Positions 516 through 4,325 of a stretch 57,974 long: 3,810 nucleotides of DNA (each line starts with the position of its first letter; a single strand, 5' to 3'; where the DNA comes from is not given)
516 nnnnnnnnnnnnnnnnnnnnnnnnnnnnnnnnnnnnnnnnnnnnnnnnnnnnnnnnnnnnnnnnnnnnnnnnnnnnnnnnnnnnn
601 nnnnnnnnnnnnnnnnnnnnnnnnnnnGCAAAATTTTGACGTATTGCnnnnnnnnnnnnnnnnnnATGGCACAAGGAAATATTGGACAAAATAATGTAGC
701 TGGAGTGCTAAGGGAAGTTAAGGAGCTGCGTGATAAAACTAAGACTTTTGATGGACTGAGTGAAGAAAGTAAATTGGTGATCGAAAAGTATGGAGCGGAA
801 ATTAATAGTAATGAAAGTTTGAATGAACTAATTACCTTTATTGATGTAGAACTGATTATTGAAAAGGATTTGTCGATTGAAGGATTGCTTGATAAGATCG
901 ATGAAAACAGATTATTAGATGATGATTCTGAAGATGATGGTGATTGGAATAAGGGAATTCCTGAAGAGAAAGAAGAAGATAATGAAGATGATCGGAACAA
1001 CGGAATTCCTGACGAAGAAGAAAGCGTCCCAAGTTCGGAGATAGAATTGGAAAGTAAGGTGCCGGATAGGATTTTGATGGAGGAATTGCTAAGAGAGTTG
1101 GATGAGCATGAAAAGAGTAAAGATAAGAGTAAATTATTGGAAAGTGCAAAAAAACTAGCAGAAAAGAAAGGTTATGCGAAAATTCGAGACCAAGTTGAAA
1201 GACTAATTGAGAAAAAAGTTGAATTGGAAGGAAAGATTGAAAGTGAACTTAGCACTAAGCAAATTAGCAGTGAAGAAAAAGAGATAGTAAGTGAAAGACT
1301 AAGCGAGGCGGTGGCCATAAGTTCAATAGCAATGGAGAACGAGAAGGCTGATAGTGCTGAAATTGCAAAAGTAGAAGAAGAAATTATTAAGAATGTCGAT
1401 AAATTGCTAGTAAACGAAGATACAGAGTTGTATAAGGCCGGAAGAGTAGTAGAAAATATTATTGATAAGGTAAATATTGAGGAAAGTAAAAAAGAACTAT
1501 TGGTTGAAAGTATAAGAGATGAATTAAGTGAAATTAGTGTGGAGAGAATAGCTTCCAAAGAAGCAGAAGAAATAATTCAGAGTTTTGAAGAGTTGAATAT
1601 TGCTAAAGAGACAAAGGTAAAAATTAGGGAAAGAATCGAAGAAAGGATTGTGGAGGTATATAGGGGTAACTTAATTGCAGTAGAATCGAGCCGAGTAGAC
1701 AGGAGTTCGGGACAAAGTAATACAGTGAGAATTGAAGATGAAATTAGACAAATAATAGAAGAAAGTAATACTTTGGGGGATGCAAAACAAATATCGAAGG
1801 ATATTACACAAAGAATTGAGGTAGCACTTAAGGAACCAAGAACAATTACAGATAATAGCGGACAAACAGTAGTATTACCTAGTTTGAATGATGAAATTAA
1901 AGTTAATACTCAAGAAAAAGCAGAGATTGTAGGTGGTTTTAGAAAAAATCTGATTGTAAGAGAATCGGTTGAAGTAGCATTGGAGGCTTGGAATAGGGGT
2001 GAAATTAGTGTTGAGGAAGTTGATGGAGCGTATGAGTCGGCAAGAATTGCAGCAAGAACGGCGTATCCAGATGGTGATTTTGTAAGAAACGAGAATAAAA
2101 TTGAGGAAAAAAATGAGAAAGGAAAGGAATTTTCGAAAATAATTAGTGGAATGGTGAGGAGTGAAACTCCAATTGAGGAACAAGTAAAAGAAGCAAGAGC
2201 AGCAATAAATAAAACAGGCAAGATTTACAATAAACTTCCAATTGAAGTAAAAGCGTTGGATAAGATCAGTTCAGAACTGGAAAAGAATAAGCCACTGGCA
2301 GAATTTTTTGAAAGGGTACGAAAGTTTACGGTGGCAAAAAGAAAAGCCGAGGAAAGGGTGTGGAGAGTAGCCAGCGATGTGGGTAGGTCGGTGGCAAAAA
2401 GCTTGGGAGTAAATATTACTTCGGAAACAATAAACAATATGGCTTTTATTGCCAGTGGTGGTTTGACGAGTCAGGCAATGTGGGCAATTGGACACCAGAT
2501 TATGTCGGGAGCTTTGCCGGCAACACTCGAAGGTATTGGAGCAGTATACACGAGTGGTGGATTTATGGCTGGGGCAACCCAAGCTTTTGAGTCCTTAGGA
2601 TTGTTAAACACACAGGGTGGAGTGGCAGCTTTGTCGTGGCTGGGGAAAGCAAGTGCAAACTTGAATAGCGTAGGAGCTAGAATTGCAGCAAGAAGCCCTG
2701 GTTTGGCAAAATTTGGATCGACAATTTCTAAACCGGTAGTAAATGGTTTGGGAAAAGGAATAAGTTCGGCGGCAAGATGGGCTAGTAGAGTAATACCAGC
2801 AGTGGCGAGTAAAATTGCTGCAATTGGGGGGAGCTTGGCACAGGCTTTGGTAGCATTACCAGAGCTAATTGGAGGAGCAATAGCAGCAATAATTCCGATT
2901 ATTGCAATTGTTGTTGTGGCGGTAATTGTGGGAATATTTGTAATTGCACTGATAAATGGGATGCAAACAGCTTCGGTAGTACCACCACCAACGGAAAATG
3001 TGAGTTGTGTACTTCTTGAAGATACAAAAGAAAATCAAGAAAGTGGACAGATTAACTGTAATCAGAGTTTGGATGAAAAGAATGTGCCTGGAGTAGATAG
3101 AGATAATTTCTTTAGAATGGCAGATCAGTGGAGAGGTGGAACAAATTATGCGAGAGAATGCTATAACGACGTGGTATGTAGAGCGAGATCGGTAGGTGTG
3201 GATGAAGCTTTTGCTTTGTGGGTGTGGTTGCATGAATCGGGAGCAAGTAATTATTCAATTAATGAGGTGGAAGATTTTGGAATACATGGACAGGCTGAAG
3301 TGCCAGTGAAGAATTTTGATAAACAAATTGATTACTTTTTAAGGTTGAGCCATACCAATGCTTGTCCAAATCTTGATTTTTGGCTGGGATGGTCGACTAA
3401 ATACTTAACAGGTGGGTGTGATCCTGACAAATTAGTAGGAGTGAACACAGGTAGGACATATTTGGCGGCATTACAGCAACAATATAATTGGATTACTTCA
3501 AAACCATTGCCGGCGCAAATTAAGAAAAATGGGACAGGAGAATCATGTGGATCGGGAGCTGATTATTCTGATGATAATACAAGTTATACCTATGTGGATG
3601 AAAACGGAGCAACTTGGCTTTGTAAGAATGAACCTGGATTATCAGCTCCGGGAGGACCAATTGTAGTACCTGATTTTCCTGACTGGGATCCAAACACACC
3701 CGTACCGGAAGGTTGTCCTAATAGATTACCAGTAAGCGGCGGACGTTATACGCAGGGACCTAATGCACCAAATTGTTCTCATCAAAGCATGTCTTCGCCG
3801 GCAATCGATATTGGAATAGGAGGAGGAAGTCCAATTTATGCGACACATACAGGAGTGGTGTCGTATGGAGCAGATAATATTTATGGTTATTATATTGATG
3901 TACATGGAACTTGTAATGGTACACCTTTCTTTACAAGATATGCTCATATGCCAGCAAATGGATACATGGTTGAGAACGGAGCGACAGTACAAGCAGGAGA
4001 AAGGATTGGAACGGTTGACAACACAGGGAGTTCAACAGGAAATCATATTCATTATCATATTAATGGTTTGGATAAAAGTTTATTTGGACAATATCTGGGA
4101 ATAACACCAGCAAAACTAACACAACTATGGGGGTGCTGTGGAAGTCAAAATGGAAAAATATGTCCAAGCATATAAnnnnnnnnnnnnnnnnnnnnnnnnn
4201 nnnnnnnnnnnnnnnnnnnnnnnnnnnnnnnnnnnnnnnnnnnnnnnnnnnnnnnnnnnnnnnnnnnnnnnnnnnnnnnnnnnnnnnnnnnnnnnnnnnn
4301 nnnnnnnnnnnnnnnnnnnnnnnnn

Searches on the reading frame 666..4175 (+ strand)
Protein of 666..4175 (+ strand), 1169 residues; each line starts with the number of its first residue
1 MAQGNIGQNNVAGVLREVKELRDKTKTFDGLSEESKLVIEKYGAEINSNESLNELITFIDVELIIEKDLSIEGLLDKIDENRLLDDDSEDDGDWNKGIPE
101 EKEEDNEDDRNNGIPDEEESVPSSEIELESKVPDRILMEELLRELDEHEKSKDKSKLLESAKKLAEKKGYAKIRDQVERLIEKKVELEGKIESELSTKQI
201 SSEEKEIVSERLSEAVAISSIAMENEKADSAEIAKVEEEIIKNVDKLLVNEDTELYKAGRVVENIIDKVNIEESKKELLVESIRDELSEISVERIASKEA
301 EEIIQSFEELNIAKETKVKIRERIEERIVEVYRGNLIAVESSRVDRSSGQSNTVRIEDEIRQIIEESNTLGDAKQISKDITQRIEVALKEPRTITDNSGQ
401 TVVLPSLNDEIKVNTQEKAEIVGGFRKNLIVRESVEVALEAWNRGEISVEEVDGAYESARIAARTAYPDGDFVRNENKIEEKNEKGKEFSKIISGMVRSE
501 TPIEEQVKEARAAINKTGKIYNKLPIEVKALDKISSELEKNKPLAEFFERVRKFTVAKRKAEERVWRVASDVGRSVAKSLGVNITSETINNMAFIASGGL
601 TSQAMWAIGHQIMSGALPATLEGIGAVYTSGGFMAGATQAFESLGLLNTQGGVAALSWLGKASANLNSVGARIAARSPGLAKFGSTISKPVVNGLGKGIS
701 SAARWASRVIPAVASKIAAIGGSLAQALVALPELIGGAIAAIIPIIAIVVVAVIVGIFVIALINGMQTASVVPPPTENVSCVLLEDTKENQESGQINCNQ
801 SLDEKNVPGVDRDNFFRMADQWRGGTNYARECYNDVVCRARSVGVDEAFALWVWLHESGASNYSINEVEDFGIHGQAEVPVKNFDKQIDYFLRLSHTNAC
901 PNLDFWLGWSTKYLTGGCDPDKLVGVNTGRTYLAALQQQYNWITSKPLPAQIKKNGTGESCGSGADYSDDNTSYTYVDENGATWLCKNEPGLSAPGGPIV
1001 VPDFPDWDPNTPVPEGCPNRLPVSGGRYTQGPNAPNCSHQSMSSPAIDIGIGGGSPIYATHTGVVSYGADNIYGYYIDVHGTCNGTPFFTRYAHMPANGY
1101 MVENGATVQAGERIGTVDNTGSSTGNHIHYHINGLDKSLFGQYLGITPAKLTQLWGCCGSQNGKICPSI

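Call 8: search_protein_families(library=pfam, proteins=[window:666-4175:+], max_evalue=0.001)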
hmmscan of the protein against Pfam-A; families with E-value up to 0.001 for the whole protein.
window:666-4175:+ (1169 aa): 1 family
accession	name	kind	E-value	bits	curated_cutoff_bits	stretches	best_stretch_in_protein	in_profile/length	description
PF01551.29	Peptidase_M23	-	1.6e-15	57.5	28.7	1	1046-1133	5-88/96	Peptidase family M23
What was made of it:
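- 666..4175 (+): Membrane-anchored M23 peptidase (1169 aa); VirB1-like cell-wall hydrolase of the T4SS core cluster. Peptidase_M23 E 1.6e-15 (call 8).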

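Call 20: find_encoding_contigs(protein=window:666-4172:+, flank=10000, max_places=4)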
Protein window:666-4172:+ (1169 aa): 1 contig read that carries it; 1 place shown.
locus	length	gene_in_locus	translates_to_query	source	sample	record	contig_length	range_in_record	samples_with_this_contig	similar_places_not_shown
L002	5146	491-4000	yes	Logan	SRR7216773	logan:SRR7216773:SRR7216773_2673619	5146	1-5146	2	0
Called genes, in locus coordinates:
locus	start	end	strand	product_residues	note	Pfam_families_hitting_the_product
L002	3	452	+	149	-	?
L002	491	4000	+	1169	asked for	PF01551:Peptidase_M23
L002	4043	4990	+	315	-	-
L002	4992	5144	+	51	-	?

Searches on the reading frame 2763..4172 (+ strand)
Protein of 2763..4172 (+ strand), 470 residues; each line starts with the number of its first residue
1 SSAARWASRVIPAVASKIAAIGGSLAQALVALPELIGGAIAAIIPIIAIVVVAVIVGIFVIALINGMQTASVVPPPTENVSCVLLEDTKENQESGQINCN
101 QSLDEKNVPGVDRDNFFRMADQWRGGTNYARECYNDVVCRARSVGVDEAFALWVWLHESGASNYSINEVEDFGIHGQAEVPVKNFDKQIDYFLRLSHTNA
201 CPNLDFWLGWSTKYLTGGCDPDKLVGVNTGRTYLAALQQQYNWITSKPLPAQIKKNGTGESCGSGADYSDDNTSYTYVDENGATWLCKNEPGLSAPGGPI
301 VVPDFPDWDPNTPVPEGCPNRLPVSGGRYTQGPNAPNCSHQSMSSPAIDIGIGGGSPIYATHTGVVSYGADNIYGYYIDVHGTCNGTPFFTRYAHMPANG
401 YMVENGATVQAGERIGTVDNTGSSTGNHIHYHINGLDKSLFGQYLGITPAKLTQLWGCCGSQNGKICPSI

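Call 46: find_homologous_proteins(query=window:2763-4172:+, max_evalue=1e-10)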
Query window:2763-4172:+ (470 aa): 12 proteins with E <= 1e-10 among 8000 candidates.
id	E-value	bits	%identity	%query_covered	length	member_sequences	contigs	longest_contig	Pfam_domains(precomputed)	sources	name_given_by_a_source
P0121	3.5e-142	493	49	97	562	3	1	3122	PF01551.30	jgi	-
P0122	3.1e-122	427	51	81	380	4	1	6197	PF01551.30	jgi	-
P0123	1.5e-74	270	45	67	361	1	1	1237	PF01551.30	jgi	-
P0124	1.1e-54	204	37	69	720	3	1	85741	PF01551.30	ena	-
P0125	8.6e-40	155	45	36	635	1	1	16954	-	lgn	-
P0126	1.7e-39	154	45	34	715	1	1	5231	-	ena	-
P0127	7.0e-37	146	40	47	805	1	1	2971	-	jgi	jgi:hypothetical protein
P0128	9.2e-36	142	50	36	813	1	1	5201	PF01551.30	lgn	-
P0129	1.1e-33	135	44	36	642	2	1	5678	-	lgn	-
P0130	1.9e-33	134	44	35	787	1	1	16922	PF01551.30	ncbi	-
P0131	6.1e-17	80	40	32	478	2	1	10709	PF01551.30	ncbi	ncbi:MAG: M23 family metallopeptidase, partial [Candidatus Shapirobacteria bacterium]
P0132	2.3e-11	61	42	24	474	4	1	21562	-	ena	-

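Call 47: find_encoding_contigs(protein=P0124, flank=10000, max_places=2)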
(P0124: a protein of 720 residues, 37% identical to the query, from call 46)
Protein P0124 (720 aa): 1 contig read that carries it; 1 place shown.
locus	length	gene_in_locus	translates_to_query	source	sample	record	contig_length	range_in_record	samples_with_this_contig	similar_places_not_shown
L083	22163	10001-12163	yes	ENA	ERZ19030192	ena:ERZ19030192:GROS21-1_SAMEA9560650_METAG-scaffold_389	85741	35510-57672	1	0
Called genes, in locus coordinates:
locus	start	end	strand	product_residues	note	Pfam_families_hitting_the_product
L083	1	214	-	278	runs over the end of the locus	PF01149:Fapy_DNA_glyco, PF06831:H2TH, PF06827:zf-FPG_IleRS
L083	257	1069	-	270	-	-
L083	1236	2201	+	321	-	PF00890:FAD_binding_2 (faint), PF01134:GIDA (faint), PF01266:DAO (faint), PF07992:Pyr_redox_2, PF13434:Lys_Orn_oxgnase (faint), PF13738:Pyr_redox_3, PF00070:Pyr_redox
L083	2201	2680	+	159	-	-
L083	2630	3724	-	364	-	PF13439:Glyco_transf_4, PF20706:GT4-conflict (weak), PF00534:Glycos_transf_1, PF13692:Glyco_trans_1_4, PF13524:Glyco_trans_1_2 (weak)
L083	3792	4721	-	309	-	PF02739:5_3_exonuc_N, PF01367:5_3_exonuc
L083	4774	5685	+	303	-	PF12666:PrgI (faint), PF13620:CarboxypepD_reg (faint)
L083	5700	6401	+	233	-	PF26593:TraC-like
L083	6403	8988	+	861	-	PF01935:DUF87 (weak), PF12846:AAA_10, PF19044:P-loop_TraG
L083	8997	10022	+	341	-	-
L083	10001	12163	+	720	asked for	PF01551:Peptidase_M23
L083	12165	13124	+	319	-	-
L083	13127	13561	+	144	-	-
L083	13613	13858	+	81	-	-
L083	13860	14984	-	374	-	PF00712:DNA_pol3_beta, PF02767:DNA_pol3_beta_2, PF02768:DNA_pol3_beta_3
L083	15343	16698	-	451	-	PF00308:Bac_DnaA, PF08299:Bac_DnaA_C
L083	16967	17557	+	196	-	-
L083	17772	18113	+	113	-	PF00825:Ribonuclease_P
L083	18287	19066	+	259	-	PF02096:60KD_IMP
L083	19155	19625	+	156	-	PF13083:KH_KhpA-B (faint), PF01424:R3H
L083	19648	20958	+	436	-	-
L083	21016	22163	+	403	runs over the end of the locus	PF01943:Polysacc_synt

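Call 48: find_encoding_contigs(protein=P0130, flank=10000, max_places=2)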
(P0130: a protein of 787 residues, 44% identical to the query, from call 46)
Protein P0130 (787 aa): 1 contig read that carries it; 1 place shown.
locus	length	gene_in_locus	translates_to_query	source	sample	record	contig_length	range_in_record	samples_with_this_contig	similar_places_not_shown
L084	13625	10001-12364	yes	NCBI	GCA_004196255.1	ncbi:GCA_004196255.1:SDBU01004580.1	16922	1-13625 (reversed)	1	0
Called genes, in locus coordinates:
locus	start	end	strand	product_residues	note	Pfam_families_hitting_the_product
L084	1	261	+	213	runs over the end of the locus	PF00027:cNMP_binding, PF13545:HTH_Crp_2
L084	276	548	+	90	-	-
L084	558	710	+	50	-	-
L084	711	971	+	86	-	-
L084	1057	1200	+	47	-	-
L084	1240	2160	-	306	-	-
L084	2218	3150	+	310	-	PF00890:FAD_binding_2 (faint), PF01266:DAO (faint), PF03486:HI0933_like (faint), PF07992:Pyr_redox_2, PF13738:Pyr_redox_3, PF00070:Pyr_redox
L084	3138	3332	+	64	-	-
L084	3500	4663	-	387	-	PF13439:Glyco_transf_4, PF20706:GT4-conflict (weak), PF00534:Glycos_transf_1, PF13692:Glyco_trans_1_4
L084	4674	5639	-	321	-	PF02739:5_3_exonuc_N, PF01367:5_3_exonuc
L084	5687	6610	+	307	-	PF12666:PrgI (weak)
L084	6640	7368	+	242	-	PF26593:TraC-like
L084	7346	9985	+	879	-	PF01935:DUF87, PF12846:AAA_10, PF19044:P-loop_TraG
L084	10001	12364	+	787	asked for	PF01551:Peptidase_M23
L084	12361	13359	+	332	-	-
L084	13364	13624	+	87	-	?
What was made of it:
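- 666..4175 (+): Its homologues sit directly after virB4 in L083 and L084 (calls 47, 48).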
